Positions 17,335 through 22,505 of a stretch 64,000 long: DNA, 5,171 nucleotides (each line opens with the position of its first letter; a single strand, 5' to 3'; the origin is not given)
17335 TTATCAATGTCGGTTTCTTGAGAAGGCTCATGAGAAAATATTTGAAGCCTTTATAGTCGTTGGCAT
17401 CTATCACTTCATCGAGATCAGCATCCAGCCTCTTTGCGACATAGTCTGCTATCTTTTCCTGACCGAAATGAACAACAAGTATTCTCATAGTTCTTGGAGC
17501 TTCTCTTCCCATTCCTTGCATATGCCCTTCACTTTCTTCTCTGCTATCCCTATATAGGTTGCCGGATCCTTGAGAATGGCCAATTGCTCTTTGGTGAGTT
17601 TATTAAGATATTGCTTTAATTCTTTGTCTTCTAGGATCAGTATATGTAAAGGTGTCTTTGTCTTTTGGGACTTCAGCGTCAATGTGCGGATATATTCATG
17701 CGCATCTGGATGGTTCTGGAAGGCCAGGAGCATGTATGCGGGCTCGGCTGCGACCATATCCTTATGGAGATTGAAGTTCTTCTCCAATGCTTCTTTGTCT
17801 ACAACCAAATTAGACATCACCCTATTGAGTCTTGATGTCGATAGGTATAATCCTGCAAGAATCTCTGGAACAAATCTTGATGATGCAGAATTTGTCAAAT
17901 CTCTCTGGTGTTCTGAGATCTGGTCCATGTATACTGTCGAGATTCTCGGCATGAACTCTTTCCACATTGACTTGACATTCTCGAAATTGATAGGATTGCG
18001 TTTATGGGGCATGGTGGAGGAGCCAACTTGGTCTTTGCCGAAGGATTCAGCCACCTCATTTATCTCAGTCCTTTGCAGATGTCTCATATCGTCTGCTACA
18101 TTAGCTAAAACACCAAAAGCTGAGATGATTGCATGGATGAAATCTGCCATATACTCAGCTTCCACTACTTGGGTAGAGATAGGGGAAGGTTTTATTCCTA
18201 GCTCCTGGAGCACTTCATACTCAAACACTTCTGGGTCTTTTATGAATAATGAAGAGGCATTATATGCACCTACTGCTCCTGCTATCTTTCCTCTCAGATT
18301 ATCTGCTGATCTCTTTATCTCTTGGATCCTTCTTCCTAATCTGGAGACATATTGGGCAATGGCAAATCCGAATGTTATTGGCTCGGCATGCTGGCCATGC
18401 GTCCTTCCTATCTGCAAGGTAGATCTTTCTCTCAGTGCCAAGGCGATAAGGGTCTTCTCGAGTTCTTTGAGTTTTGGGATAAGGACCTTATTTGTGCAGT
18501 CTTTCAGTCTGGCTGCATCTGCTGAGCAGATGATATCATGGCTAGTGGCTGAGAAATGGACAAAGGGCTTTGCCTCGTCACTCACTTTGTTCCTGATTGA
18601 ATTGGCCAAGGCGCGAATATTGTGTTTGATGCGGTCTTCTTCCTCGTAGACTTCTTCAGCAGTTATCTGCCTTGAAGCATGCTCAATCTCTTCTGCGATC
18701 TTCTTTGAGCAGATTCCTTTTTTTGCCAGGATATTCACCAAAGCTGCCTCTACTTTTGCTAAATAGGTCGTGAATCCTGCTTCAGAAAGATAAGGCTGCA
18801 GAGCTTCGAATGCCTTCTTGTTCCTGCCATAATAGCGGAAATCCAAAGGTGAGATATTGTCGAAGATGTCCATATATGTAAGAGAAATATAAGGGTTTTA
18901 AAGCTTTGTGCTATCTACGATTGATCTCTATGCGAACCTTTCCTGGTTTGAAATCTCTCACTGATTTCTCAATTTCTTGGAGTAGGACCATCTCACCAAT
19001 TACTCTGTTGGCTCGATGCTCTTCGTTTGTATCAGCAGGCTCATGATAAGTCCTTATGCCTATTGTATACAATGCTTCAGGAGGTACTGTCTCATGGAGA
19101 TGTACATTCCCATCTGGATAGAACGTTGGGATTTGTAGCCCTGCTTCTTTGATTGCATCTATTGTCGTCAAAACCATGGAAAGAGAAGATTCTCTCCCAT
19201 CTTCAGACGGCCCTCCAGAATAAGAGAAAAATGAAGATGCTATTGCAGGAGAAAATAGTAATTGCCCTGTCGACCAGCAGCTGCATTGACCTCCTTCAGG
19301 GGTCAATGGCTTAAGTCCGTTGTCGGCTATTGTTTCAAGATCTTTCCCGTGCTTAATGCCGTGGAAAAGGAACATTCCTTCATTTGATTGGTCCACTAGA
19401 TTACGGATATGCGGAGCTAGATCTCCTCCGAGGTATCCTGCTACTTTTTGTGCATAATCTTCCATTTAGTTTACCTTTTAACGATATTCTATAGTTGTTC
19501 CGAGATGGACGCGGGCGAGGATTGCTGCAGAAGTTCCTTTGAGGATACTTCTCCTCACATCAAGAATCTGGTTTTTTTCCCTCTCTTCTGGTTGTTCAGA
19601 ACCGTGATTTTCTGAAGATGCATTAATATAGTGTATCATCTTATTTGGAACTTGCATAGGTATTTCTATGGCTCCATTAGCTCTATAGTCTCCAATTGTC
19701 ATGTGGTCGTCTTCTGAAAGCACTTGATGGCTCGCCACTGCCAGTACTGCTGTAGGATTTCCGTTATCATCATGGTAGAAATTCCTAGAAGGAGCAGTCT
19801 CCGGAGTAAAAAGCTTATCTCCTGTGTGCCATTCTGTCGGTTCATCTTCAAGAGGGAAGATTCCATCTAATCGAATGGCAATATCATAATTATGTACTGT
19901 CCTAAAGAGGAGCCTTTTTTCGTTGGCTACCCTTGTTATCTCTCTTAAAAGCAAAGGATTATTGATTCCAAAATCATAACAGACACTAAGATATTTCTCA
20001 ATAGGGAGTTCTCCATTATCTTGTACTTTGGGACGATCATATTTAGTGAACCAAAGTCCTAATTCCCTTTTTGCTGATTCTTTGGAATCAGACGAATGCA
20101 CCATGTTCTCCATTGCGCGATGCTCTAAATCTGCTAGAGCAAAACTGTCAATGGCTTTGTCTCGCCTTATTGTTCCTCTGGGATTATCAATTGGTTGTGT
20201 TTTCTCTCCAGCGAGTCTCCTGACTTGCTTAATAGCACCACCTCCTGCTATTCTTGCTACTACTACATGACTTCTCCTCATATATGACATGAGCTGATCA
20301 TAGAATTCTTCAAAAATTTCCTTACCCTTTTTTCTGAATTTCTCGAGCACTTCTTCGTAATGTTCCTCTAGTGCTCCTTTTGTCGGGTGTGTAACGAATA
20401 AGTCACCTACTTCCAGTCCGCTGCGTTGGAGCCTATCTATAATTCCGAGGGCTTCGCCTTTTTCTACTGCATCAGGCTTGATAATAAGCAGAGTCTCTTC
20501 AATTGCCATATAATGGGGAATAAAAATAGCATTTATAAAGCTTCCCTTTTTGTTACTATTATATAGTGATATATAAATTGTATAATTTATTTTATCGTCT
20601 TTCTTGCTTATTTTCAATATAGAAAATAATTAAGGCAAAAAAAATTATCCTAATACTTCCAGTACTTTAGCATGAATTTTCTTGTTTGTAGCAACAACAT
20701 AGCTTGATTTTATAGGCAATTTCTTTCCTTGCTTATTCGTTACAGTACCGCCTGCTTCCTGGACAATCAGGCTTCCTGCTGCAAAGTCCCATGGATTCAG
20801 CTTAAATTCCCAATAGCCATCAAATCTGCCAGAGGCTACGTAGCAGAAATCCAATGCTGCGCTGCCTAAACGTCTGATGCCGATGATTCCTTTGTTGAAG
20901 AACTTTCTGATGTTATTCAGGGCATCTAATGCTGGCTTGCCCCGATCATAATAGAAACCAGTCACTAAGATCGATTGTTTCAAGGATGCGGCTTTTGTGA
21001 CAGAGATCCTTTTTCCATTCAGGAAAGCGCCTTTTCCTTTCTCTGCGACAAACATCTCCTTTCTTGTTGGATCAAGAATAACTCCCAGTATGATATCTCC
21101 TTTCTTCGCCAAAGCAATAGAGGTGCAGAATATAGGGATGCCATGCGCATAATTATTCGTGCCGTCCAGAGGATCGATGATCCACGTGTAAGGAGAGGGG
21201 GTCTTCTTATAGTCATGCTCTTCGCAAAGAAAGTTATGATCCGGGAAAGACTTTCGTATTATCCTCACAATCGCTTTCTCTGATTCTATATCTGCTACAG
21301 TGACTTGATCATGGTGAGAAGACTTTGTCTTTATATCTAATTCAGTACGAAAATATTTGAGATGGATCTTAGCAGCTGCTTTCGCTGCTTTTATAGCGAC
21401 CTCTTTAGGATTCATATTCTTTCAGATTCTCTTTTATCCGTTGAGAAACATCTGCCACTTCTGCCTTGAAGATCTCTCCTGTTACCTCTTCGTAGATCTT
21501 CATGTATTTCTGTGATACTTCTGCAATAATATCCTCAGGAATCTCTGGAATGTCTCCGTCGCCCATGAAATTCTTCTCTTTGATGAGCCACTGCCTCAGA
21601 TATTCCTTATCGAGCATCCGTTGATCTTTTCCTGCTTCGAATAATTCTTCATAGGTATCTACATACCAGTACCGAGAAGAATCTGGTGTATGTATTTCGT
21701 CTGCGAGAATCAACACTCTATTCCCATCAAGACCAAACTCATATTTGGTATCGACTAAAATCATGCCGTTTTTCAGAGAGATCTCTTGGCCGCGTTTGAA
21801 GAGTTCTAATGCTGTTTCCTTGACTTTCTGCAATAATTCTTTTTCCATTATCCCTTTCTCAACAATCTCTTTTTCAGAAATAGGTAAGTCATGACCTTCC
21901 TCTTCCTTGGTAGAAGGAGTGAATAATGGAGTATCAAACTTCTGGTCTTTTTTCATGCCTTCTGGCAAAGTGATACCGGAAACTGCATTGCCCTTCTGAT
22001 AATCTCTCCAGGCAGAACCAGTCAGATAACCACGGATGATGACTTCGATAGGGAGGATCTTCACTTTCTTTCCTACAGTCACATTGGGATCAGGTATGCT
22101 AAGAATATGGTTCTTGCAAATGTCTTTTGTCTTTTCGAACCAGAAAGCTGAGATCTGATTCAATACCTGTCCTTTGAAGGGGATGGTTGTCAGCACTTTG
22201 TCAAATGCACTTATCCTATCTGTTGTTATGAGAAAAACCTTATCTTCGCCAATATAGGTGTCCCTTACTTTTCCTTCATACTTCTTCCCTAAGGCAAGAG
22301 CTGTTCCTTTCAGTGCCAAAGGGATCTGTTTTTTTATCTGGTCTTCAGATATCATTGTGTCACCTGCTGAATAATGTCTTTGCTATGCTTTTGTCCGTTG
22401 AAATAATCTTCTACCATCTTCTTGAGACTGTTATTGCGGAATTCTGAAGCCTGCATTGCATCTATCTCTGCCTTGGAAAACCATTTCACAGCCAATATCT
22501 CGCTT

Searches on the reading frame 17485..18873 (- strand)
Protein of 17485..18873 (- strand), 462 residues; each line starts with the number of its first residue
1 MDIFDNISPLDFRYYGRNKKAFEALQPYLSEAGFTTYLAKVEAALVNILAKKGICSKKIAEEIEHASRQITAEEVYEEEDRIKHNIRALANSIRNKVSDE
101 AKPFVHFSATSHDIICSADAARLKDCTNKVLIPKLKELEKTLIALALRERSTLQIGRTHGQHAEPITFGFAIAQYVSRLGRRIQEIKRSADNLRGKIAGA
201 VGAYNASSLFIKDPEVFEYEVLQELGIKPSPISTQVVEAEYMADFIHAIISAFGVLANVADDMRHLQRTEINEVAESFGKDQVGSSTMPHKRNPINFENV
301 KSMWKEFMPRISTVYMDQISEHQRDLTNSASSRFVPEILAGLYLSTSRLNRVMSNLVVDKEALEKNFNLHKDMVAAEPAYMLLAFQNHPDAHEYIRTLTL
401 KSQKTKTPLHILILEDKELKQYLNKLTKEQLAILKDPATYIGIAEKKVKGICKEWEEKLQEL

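Call 29: search_protein_families(library=pfam, proteins=[window:17485-18873:-], max_evalue=0.001)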
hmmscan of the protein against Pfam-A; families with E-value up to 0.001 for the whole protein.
window:17485-18873:- (462 aa): 3 families
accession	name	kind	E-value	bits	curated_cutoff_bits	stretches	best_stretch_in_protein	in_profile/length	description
PF00206.25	Lyase_1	-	2.1e-41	142.8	27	1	40-303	30-306/312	Lyase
PF08328.16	ASL_C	-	6.1e-15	55.7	35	1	320-428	1-111/115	Adenylosuccinate lyase C-terminal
PF10397.14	ADSL_C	-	1.1e-06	29.3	32.7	1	374-448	3-76/79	Adenylosuccinate lyase C-terminus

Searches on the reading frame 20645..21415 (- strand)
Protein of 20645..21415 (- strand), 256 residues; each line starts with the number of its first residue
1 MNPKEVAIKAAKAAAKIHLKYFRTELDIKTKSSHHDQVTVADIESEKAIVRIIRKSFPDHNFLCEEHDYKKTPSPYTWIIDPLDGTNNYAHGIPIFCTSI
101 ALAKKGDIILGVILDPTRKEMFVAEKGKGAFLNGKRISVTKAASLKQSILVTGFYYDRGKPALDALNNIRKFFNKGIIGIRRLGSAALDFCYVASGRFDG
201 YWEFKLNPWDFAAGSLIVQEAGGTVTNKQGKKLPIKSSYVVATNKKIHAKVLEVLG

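Call 106: search_protein_families(library=pfam, proteins=[window:20645-21415:-], max_evalue=0.001)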
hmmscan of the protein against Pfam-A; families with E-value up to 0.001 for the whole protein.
window:20645-21415:- (256 aa): 1 family
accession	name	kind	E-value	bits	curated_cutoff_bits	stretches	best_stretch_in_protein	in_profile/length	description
PF00459.30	Inositol_P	-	4.4e-74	249.8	27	1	5-253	7-264/271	Inositol monophosphatase family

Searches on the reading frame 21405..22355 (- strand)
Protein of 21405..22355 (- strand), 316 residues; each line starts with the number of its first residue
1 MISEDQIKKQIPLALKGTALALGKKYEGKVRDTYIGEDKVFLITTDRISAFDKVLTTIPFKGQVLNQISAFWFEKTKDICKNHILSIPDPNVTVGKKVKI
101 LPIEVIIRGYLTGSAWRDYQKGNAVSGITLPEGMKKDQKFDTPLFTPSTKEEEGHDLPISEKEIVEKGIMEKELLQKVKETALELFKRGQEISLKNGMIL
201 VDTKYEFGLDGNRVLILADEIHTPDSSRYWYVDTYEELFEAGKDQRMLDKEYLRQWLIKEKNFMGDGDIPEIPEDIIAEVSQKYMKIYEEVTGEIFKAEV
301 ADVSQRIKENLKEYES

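Call 29: search_protein_families(library=pfam, proteins=[window:21405-22355:-], max_evalue=0.001)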
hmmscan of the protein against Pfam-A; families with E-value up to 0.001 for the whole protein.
window:21405-22355:- (316 aa): 1 family
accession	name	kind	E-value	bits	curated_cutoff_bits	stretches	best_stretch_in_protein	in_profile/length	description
PF01259.24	SAICAR_synt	-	2.6e-74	250.4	20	1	25-261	2-223/233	SAICAR synthetase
